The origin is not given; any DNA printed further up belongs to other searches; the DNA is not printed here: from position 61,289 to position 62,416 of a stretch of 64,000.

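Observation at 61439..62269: Phage-type AAA_24 (Sak4-like) ATPase as a lone cargo gene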

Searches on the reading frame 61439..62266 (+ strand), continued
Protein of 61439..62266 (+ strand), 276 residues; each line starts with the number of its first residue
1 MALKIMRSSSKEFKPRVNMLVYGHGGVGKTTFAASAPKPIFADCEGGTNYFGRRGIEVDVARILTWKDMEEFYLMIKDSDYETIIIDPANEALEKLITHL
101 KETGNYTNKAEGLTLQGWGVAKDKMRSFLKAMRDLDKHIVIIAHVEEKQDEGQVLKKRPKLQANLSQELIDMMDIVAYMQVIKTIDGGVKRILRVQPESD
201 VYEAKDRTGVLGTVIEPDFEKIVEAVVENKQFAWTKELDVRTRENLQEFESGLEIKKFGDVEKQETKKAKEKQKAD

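Call 36: search_protein_families(library=pfam, proteins=[L006:1364-2587:+, L006:2597-3565:+, L006:3682-5589:+, L006:6041-7156:+, L006:7230-7850:+, L006:8290-9627:+, L006:10581-11615:+, L006:14717-15940:+, L006:16291-17703:+, L006:17636-19840:+], max_evalue=0.01)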
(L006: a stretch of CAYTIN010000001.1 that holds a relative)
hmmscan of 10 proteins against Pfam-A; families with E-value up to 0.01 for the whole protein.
L006:1364-2587:+ (408 aa): 2 families
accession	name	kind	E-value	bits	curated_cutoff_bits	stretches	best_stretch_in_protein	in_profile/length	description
PF12637.14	TSCPD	-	1.2e-12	48.4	22.8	1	270-363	6-85/88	TSCPD domain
PF03477.21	ATP-cone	-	5.4e-08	33.7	25.8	1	116-190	3-73/88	ATP cone domain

L006:2597-3565:+ (323 aa): 1 family
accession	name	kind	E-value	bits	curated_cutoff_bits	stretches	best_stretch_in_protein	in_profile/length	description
PF00268.27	Ribonuc_red_sm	-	7.6e-71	239.2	33.6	1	18-289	4-281/281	Ribonucleotide reductase, small chain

L006:3682-5589:+ (636 aa): 2 families
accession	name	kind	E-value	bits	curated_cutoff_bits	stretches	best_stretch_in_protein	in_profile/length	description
PF02867.20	Ribonuc_red_lgC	-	1.4e-124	417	23.9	2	138-454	2-335/523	Ribonucleotide reductase, barrel domain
PF00317.26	Ribonuc_red_lgN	-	1.4e-22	80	28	1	63-134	3-77/77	Ribonucleotide reductase, all-alpha domain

L006:6041-7156:+ (372 aa): 4 families
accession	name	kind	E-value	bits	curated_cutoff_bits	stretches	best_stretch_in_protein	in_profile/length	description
PF02646.22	RmuC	-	7.2e-52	176.7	26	1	66-343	3-270/291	RmuC family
PF09763.15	Sec3_CC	-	0.0054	17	27.1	0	305-362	20-77/133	Exocyst complex component Sec3, coiled-coil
PF22638.1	FlgK_D1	-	0.0066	16.5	28.6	0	71-119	47-95/233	Flagellar hook-associated protein FlgK helical domain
PF01442.23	Apolipoprotein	-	0.0067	16.6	90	0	62-115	130-184/190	Apolipoprotein A1/A4/E domain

L006:7230-7850:+ (207 aa): 1 family
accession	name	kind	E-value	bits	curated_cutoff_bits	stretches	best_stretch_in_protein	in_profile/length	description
PF02698.23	DUF218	-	6.8e-24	84.7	27.6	1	48-177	1-110/133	DUF218 domain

L006:8290-9627:+ (446 aa): 5 families
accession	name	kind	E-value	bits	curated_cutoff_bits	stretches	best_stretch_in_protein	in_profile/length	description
PF00817.25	IMS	-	1.3e-40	139.2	23.2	1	27-176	1-148/148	impB/mucB/samB family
PF11799.13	IMS_C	-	4.9e-09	37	20.7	1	264-382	1-104/109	impB/mucB/samB family C-terminal domain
PF11798.14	IMS_HHH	-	6.1e-07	29.8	24.4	1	189-219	2-32/32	IMS family HHH motif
PF14520.12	HHH_5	-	0.0019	19.1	27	1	200-236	4-40/57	Helix-hairpin-helix domain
PF11731.14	Cdd1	-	0.0024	18.5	25.5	1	198-236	6-44/86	Pathogenicity locus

L006:10581-11615:+ (345 aa): 1 family
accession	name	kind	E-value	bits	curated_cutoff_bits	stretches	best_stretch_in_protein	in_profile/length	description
PF12705.13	PDDEXK_1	-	1.5e-05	25.5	22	1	197-307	72-191/247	PD-(D/E)XK nuclease superfamily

L006:14717-15940:+ (408 aa): 3 families
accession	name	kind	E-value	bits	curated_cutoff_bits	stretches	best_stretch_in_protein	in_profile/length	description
PF01555.25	N6_N4_Mtase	-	2.3e-25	90.3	26.7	1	181-393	2-220/221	DNA methylase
PF02195.25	ParB_N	-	7.7e-10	39.1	26.3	1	4-80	4-85/95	ParB N-terminal domain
PF03602.21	Cons_hypoth95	-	9.9e-06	25.8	24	0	335-400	22-88/182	Conserved hypothetical protein 95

L006:16291-17703:+ (471 aa): 1 family
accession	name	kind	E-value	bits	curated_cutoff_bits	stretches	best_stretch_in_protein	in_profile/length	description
PF03237.21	Terminase_6N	-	1.3e-08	35.2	22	1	67-282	5-214/215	Terminase large subunit, T4likevirus-type, N-terminal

L006:17636-19840:+ (735 aa): 3 families
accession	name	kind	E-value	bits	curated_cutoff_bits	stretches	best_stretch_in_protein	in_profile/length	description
PF04860.17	Phage_portal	-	4.3e-62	210.6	39.1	1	79-408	4-321/321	Phage portal protein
PF04233.19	Phage_Mu_F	-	1.5e-14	55.1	29.6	1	605-727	5-111/112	Phage Mu protein F like protein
PF06152.16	Phage_min_cap2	-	0.00031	20.2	26.3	1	635-734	193-286/366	Phage minor capsid protein 2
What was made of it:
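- The same phage type sits after dinB with AAA_24 at the boundary and terminase and portal genes downstream (call 36).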

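Call 37: find_related_loci(query=window:61439-62266:+, collection=metagenome_contigs, flank=10000)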
Query window:61439-62266:+ (276 aa) in metagenome_contigs; peptide patterns used: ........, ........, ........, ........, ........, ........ (x = any residue, [..] = any of these).
483 stretches matched a pattern; 4 encode a relative of the query (tblastn E <= 1e-3); 4 distinct loci.
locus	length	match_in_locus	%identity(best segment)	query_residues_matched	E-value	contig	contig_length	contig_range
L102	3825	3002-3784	91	1-261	2e-173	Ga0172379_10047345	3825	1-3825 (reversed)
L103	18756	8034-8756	45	3-241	6e-68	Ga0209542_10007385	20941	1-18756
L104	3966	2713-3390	24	16-226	2e-16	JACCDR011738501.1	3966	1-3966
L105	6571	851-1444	26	16-211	3e-13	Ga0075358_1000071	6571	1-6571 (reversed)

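Call 38: search_dna_similar(query=window:61439-62266:+, collection=phages, mode=protein, max_rows=25)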
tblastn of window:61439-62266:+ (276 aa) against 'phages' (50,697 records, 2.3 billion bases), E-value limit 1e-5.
Records with a match: 447; places in all: 447; records where one place covers at least 80% of the query: 120.
Best place of each record, by identity: <60% 447.
By first word of the organism name: Streptococcus 57; Salmonella 47; Gordonia 46; Escherichia 44; Pseudomonas 35; Acinetobacter 35; Mycobacterium 26; Vibrio 24; Corynebacterium 15; Moraxella 13; and 44 more.
By host as written in the record: - 31; Gordonia terrae 3612 18; Gordonia rubripertincta NRRL B-16540 18; Escherichia coli 17; Acinetobacter baumannii 16; Streptococcus thermophilus 15; Mycobacterium smegmatis mc2 155 15; Salmonella enterica subsp. enterica serovar Enteritidis PT1 14; and 167 more.
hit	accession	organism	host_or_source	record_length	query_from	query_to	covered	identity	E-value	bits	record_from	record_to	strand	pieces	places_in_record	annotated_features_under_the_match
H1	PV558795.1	Variovorax phage VPv64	Variovorax paradoxus DSM 645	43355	1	227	82%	30.8%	1e-17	88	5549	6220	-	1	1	record has no annotation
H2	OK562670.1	Stenotrophomonas phage vB_SM_ytsc_ply2008005c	Stenotrophomonas maltophilia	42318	1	227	82%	30.3%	3e-17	87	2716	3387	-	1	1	ATPase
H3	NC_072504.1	Stenotrophomonas phage vB_SM_ytsc_ply2008005c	Stenotrophomonas maltophilia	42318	1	227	82%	30.3%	3e-17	87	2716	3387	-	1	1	ATPase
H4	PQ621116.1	Pseudomonas phage PSASB_03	Pseudomonas aeruginosa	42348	1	227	82%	30.3%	3e-17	87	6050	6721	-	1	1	Sak4-like ssDNA annealing protein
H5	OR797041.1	Stenotrophomonas phage vB_SmaS_Bhz54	Stenotrophomonas maltophilia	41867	1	227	82%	30.3%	4e-17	87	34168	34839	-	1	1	putative Sak4-like ssDNA annealing protein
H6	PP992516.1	Pseudomonas phage Baskent_P4_1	Pseudomonas aeruginosa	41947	1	227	82%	30.3%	4e-17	87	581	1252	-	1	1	hypothetical protein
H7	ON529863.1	Brevundimonas phage vB_BpoS-Polewnik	Brevundimonas pondensis LVF1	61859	14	245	84%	29.2%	2e-10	67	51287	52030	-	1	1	P-loop containing nucleoside triphosphate hydrolase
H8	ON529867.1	Brevundimonas phage vB_BpoS-Strzyga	Brevundimonas pondensis LVF1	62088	14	245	84%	29.2%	3e-10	66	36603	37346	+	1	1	P-loop containing nucleoside triphosphate hydrolase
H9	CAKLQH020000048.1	Acinetobacter phage MD-2021a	not known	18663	1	212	77%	31.6%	4e-19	92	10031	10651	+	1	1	phage nucleotide-binding protein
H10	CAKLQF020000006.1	Acinetobacter phage MD-2021a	not known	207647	1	212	77%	31.6%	4e-19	92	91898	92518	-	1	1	phage nucleotide-binding protein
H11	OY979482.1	Klebsiella phage vB_Ko_K4PH164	-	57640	1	226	82%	29.0%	2e-11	70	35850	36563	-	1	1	Sak4-like ssDNA annealing protein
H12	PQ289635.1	Vibrio phage vB_VpaS_R29Z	Vibrio parahaemolyticus ATCC17802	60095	1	243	88%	26.6%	2e-13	76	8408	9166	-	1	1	hypothetical protein (x2)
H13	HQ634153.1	Salicola phage CGphi29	Salicola sp. M5 MPN 10^-2 23B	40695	1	223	81%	28.9%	2e-18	91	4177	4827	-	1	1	hypothetical protein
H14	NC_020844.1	Salicola phage CGphi29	Salicola sp. M5 MPN 10^-2 23B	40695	1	223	81%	28.9%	2e-18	91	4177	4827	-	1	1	Sak4-like ssDNA annealing protein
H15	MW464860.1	Enterobacter phage EC151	Enterobacter cloacae CEMTC 2064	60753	1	231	84%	27.8%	3e-10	66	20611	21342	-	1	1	ATPase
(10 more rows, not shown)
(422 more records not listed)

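Call 44: search_protein_families(library=pfam, proteins=[L102:1809-2789:+, L103:9004-9888:+, L103:10016-10342:+, L103:11375-12127:+, L103:12433-13101:+, L103:13660-14346:+, L103:14946-15638:+, L103:15638-16144:+, L103:16309-16740:+, L103:17763-18323:+], max_evalue=0.01)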
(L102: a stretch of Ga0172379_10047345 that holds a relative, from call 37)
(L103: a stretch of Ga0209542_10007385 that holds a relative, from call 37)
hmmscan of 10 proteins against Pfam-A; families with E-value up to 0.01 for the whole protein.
L102:1809-2789:+ (327 aa): 0 families

L103:9004-9888:+ (295 aa): 0 families

L103:10016-10342:+ (109 aa): 1 family
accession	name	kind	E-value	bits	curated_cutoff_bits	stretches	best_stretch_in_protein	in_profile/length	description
PF05284.17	DUF736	-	5.7e-05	23.4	22.1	1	20-64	10-50/99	Protein of unknown function (DUF736)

L103:11375-12127:+ (251 aa): 0 families

L103:12433-13101:+ (223 aa): 0 families

L103:13660-14346:+ (229 aa): 1 family
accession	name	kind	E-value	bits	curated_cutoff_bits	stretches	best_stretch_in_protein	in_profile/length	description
PF06221.18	zf-C2HC5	-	0.0086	16.5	25.8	1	48-82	15-49/54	Putative zinc finger motif, C2HC5-type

L103:14946-15638:+ (231 aa): 1 family
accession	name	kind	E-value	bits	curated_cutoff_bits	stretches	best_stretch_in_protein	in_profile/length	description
PF01327.26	Pep_deformylase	-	1.9e-07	31.3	22.8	1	55-174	46-146/156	Polypeptide deformylase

L103:15638-16144:+ (169 aa): 0 families

L103:16309-16740:+ (144 aa): 1 family
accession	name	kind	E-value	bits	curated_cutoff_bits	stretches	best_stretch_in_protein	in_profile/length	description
PF24729.2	Acb2_Tad1_hairpin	-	1.2e-08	35.5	27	1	85-141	9-57/58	Acb2/Tad1, hairpin domain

L103:17763-18323:+ (187 aa): 0 families

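Call 45: search_protein_families(library=phrogs, proteins=[L102:1809-2789:+, L103:9004-9888:+, L103:10016-10342:+, L103:11375-12127:+, L103:12433-13101:+, L103:13660-14346:+, L103:14946-15638:+, L103:15638-16144:+, L103:16309-16740:+], max_evalue=0.01)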
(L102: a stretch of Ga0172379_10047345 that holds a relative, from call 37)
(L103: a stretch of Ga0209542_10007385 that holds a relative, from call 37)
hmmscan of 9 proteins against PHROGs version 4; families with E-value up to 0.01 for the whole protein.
L102:1809-2789:+ (327 aa): 0 families

L103:9004-9888:+ (295 aa): 2 families
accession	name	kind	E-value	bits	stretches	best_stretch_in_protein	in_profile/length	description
phrog_298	-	DNA, RNA and nucleotide metabolism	7e-24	85.7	1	43-278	68-258/293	exonuclease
phrog_3052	-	unknown function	0.0018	19.5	1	254-292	9-48/99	-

L103:10016-10342:+ (109 aa): 0 families

L103:11375-12127:+ (251 aa): 3 families
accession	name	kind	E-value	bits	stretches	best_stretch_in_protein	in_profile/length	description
phrog_1701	-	DNA, RNA and nucleotide metabolism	4e-14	54.1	1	1-109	1-114/323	DnaD-like helicase loader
phrog_6251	-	DNA, RNA and nucleotide metabolism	4.7e-14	53.5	1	1-193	1-163/284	replisome organizer DnaA-like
phrog_25711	-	unknown function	2.3e-08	35.4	1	1-110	3-115/164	-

L103:12433-13101:+ (223 aa): 0 families

L103:13660-14346:+ (229 aa): 12 families
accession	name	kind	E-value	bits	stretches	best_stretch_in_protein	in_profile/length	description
phrog_8446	-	DNA, RNA and nucleotide metabolism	6.4e-06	27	1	103-171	127-197/211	HNH endonuclease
phrog_323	-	transcription regulation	0.00012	22.7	1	2-45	144-187/319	transcriptional regulator, D5-like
phrog_4581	-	head and packaging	0.0004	20.9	1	75-178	23-117/395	terminase small subunit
phrog_144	-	DNA, RNA and nucleotide metabolism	0.00047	20.9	1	44-185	13-144/175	HNH endonuclease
phrog_16311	-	unknown function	0.0005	21.3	1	7-93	5-90/151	-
phrog_54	-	other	0.00096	20.4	0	34-85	18-71/75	DksA-like zinc-finger protein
phrog_17821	-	DNA, RNA and nucleotide metabolism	0.0017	19.4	0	115-171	73-127/136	HTH DNA binding protein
phrog_29433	-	unknown function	0.003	18.5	0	6-46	23-65/132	-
phrog_35602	-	unknown function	0.0032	18.6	1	6-42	29-65/117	-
phrog_24030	-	DNA, RNA and nucleotide metabolism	0.0034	17.7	1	107-166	9-59/342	RNA ligase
phrog_31591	-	DNA, RNA and nucleotide metabolism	0.0049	17.9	1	5-43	3-41/136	HTH DNA binding protein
phrog_16726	-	DNA, RNA and nucleotide metabolism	0.0093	16.7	0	76-173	58-144/308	HNH endonuclease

L103:14946-15638:+ (231 aa): 1 family
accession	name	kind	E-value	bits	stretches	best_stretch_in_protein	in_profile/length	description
phrog_2890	-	other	9.7e-07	29.4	1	99-174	71-143/150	peptide deformylase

L103:15638-16144:+ (169 aa): 0 families

L103:16309-16740:+ (144 aa): 1 family
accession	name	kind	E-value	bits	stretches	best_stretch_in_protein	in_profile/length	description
phrog_717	-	unknown function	2.8e-08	34.5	1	50-144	192-285/289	-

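Call 59: predict_structure(alignment_id=A1)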
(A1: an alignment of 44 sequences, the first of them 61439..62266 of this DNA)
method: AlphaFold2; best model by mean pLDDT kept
length: 276 residues; sequences in the alignment: 44
mean_pLDDT: 89.3   pTM: 0.82
mean pLDDT of the five models: 89.3, 88.5, 88.2, 87.9, 87.1
residues with pLDDT >= 90: 201; 70-90: 41; 50-70: 30; < 50: 4
segments of 3 or more residues with pLDDT < 50: 256-258
pLDDT, mean of each block of 10 residues (from residue 1): 84 92 97 98 96 96 98 97 98 97 92 94 96 97 92 86 92 97 94 92 94 96 95 77 67 60 54 59
secondary structure, 60 per line:
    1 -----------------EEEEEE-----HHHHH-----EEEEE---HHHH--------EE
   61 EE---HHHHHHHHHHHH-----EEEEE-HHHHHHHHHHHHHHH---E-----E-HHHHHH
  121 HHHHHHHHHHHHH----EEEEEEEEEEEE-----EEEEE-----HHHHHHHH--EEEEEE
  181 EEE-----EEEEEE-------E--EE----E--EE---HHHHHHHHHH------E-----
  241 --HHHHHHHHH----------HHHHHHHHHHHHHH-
elements in order: E18-23 H29-33 E39-43 H47-50 E59-62 H66-77 E83-87 H89-103 H115-133 E138-149 E155-159 H165-172 E175-183 E189-194 H219-228 H243-251 H262-275

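Call 63: fold_search(model_id=the predicted structure, library=pdb)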
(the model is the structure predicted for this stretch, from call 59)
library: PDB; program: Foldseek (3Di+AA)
matches with E <= 10: 1711; with E <= 0.001: 270
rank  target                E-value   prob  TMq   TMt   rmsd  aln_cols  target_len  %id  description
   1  8rc5_1A               5.1e-09  1.00  0.62  0.76   3.6       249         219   18  Complex between the RecA-like Sak4 SSAP and the SaPI2 Stl master regulator (released 2025-03-05)
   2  9svx_E                1.6e-08  1.00  0.44  0.39   7.7       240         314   17  XRCC3-RAD51C-RAD51D-XRCC2 (XRCC3 complex) capping a RAD51 filament on single stranded DNA (released 2025-11-26)
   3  9omz_B                1.9e-08  1.00  0.43  0.38   4.9       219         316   17  Cryo-EM structure of a pentameric RAD51-XRCC3-RAD51C-RAD51D-XRCC2 (51-X3CDX2) complex. (released 2026-04-01)
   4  9q23_G                2.3e-08  1.00  0.44  0.39   4.6       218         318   17  DX2-CX3-RAD51 structure in the intermediate state (released 2026-03-04)
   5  9zzr_F                2.6e-08  1.00  0.44  0.39   4.8       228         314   18  Cryo-EM Structure of a RAD51 filament bound by ssDNA and the XRCC3-RAD51C-RAD51D-XRCC2 paralog complex (released 2026-04-01)
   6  7ejc_A                3.5e-08  1.00  0.44  0.39   4.9       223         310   18  human RAD51 presynaptic complex (released 2022-04-06)
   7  9q29_G                7.3e-08  1.00  0.41  0.37   5.2       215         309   17  DX2-CX3 structure capping RAD51 filament (released 2026-03-04)
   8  8br2_A                9.3e-08  1.00  0.43  0.39   4.7       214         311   17  CryoEM structure of the post-synaptic RAD51 nucleoprotein filament in the presence of ATP and Ca2+ (released 2023-05-03)
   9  9qn8_C                1.1e-07  1.00  0.44  0.39   7.7       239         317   17  RAD51 filament in complex with calcium and ATP bound by the RAD51AP1 C-terminus (released 2025-12-03)
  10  9ui7_D                1.4e-07  1.00  0.44  0.39   5.6       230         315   19  structure of a 4 base pair Rad51 D-loop complex (released 2025-09-10)
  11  5jec_B                1.5e-07  1.00  0.38  0.45   6.5       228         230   16  Apo-structure of humanised RadA-mutant humRadA33F (released 2016-10-19)
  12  9qn8_K                2.4e-07  1.00  0.44  0.39   4.9       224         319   16  RAD51 filament in complex with calcium and ATP bound by the RAD51AP1 C-terminus (released 2025-12-03)
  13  9e6l_B                2.5e-07  1.00  0.42  0.37   5.2       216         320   16  Cryo-EM structure of yeast Rad51 nucleoprotein filament bound to Rad54peptide (released 2025-01-22)
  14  9e6l_A                3.2e-07  1.00  0.42  0.37   5.2       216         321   16  Cryo-EM structure of yeast Rad51 nucleoprotein filament bound to Rad54peptide (released 2025-01-22)
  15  9i62_E                3.4e-07  1.00  0.44  0.39   4.7       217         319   18  CryoEM structure of a RAD51 D-loop (released 2025-06-04)
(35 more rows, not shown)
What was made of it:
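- On Pfam AAA_24 / PHROG_124 (Sak4-like): The best PDB hit is 8rc5 Sak4 (E = 5e-9, TM 0.76 to the target), followed by RAD51 paralogues, RadA and RecA (calls 59, 63).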
